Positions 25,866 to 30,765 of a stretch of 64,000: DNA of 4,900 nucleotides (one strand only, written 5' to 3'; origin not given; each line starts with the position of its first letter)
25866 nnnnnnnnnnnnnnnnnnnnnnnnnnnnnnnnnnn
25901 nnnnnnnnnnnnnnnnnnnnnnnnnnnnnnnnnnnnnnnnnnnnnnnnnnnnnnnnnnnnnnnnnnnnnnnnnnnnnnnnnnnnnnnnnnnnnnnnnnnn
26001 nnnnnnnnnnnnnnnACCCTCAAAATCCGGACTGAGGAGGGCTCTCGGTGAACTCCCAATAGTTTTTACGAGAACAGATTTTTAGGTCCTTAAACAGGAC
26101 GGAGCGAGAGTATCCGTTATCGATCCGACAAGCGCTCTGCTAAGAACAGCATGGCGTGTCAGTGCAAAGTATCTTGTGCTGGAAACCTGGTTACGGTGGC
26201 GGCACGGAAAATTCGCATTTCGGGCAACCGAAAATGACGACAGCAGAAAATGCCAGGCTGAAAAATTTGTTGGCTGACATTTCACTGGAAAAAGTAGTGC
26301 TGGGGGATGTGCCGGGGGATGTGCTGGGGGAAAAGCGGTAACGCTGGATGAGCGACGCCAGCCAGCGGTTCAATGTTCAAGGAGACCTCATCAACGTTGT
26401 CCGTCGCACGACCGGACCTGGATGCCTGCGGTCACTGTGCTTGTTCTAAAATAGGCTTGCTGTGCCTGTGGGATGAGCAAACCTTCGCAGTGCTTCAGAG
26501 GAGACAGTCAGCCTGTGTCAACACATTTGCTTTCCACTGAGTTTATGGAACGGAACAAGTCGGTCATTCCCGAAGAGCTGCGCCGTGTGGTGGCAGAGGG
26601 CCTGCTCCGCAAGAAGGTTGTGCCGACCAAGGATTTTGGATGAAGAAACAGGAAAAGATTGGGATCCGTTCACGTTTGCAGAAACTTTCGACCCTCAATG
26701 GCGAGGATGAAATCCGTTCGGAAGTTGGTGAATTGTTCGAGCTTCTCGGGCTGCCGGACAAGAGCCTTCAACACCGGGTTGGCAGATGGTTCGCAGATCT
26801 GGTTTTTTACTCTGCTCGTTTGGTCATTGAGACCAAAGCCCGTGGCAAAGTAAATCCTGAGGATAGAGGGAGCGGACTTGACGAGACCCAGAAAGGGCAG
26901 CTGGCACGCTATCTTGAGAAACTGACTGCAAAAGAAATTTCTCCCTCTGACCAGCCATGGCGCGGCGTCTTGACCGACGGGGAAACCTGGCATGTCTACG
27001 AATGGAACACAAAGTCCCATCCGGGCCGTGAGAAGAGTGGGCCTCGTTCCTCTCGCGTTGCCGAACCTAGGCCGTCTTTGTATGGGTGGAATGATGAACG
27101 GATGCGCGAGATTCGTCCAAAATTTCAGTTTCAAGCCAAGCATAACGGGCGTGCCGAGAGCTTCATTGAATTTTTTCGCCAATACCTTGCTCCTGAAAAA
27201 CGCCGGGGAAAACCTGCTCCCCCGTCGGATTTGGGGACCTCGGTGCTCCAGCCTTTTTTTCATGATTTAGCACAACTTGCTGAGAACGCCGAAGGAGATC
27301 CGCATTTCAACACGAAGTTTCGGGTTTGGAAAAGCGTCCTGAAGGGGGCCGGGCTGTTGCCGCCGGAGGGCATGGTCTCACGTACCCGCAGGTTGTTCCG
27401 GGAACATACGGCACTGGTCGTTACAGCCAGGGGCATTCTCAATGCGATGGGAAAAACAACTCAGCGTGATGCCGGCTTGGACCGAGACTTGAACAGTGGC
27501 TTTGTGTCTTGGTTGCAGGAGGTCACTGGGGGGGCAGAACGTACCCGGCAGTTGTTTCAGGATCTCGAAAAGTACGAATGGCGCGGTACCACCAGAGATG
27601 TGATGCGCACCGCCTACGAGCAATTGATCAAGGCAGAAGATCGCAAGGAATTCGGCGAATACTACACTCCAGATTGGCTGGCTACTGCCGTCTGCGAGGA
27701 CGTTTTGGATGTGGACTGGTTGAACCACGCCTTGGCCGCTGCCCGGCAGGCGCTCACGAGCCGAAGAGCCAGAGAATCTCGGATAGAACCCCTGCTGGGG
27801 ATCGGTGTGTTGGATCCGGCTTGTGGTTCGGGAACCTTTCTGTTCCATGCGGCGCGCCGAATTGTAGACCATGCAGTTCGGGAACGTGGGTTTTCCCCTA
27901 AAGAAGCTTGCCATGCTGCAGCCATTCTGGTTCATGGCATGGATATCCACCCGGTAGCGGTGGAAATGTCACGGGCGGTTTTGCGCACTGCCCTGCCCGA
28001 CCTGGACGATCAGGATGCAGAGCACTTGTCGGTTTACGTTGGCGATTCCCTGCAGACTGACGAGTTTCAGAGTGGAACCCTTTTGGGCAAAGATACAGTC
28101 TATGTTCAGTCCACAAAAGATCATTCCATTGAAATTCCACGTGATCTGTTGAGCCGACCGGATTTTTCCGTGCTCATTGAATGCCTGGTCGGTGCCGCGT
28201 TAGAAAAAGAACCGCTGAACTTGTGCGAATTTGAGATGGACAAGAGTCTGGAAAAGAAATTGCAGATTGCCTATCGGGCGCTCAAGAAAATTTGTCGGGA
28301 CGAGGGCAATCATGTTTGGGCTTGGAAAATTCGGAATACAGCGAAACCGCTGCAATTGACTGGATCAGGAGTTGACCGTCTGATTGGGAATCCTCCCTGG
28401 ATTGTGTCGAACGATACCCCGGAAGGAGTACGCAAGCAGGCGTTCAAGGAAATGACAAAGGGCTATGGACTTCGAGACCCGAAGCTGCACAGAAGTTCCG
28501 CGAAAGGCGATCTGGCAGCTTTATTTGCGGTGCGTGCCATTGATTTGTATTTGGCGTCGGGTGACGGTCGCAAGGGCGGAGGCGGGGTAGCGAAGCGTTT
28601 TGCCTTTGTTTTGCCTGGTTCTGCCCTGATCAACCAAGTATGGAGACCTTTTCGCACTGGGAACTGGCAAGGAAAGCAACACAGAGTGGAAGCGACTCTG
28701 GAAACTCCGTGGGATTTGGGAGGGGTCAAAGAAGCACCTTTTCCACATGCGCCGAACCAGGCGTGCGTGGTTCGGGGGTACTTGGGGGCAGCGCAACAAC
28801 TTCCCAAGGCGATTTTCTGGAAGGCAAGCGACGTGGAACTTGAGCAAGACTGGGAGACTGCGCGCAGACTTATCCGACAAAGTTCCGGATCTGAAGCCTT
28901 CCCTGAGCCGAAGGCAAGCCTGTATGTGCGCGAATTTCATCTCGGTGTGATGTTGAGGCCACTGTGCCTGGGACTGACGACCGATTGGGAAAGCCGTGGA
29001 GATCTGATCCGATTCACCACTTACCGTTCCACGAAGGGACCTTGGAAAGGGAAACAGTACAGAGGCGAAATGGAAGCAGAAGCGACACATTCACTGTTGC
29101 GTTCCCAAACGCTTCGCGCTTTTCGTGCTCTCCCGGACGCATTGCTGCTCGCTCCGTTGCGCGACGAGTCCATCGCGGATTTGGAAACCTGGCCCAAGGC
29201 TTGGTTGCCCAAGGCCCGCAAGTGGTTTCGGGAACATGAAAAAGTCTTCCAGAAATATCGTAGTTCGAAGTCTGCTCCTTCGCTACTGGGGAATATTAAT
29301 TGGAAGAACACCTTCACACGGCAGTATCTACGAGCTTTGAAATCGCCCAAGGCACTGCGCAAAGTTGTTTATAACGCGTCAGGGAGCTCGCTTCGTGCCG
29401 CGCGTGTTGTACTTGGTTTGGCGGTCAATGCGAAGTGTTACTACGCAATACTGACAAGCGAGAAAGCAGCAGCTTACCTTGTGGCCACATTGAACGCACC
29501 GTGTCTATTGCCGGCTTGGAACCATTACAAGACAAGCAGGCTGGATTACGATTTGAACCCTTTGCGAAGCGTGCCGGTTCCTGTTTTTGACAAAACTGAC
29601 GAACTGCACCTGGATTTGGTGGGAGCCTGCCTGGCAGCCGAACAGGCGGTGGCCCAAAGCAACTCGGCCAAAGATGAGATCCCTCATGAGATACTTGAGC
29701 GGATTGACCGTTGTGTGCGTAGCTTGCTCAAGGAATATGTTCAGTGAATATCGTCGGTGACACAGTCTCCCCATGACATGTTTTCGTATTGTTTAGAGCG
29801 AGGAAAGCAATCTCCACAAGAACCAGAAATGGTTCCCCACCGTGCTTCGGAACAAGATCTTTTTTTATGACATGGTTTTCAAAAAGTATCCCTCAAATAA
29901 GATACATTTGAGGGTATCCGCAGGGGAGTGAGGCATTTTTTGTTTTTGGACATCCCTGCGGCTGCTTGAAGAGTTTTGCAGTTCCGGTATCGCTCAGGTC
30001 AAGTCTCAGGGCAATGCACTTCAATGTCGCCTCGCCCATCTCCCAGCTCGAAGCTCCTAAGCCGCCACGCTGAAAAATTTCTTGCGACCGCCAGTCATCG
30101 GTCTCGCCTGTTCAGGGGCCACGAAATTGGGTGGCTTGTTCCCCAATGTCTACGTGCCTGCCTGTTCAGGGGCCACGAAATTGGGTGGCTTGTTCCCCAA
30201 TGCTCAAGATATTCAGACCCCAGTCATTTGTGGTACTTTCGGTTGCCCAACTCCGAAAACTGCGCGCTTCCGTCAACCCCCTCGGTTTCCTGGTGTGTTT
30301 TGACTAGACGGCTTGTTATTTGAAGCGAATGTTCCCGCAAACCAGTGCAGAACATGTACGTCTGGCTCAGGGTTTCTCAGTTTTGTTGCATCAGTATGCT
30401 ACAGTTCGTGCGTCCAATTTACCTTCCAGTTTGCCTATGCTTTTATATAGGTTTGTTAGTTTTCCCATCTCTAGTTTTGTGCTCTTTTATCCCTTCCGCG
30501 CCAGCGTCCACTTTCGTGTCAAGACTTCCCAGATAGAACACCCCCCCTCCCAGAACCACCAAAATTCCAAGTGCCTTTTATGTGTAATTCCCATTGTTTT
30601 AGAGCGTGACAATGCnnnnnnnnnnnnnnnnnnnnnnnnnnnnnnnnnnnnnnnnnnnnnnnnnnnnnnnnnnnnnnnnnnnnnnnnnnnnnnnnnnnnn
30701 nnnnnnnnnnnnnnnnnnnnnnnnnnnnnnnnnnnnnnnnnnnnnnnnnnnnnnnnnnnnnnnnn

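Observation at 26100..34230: An 8-kb accessory island inserted between the amidase gene and the AmmeMemo/tgt genes, bounded by an IS3 OrfA remnant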

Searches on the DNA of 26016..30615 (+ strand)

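Call 38: search_dna_similar(query=window:26016-30615:+, collection=plasmids, mode=distant, max_rows=10)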
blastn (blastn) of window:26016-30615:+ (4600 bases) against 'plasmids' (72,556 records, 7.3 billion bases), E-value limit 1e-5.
No match.

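Call 39: search_dna_similar(query=window:26016-30615:+, collection=phages, mode=distant, max_rows=10)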
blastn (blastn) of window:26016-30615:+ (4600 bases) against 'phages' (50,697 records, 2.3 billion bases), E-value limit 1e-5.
No match.

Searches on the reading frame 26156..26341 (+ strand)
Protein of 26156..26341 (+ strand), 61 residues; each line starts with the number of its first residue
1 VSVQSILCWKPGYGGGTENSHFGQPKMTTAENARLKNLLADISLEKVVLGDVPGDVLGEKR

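Call 5: search_protein_families(library=padloc, proteins=[window:26156-26341:+], max_evalue=0.01)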
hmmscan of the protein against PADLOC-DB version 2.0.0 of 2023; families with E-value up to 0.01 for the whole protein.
window:26156-26341:+ (61 aa): 1 family
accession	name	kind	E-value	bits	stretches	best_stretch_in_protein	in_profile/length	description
PDLC02590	DrmC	-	5.4e-06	24.8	1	3-52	35-83/88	DrmC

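Call 6: search_protein_families(library=ncbifam, proteins=[window:26156-26341:+], max_evalue=0.01)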
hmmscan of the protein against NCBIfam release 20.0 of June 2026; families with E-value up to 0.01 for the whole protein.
window:26156-26341:+ (61 aa): 0 families

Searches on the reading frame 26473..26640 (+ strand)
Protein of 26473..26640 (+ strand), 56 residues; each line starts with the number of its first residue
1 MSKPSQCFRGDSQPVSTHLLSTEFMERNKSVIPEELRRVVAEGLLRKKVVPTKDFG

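Call 23: search_protein_families(library=pfam, max_evalue=1, proteins=[window:26473-26640:+])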
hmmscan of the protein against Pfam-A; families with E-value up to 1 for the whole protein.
seq(56 aa): 0 families
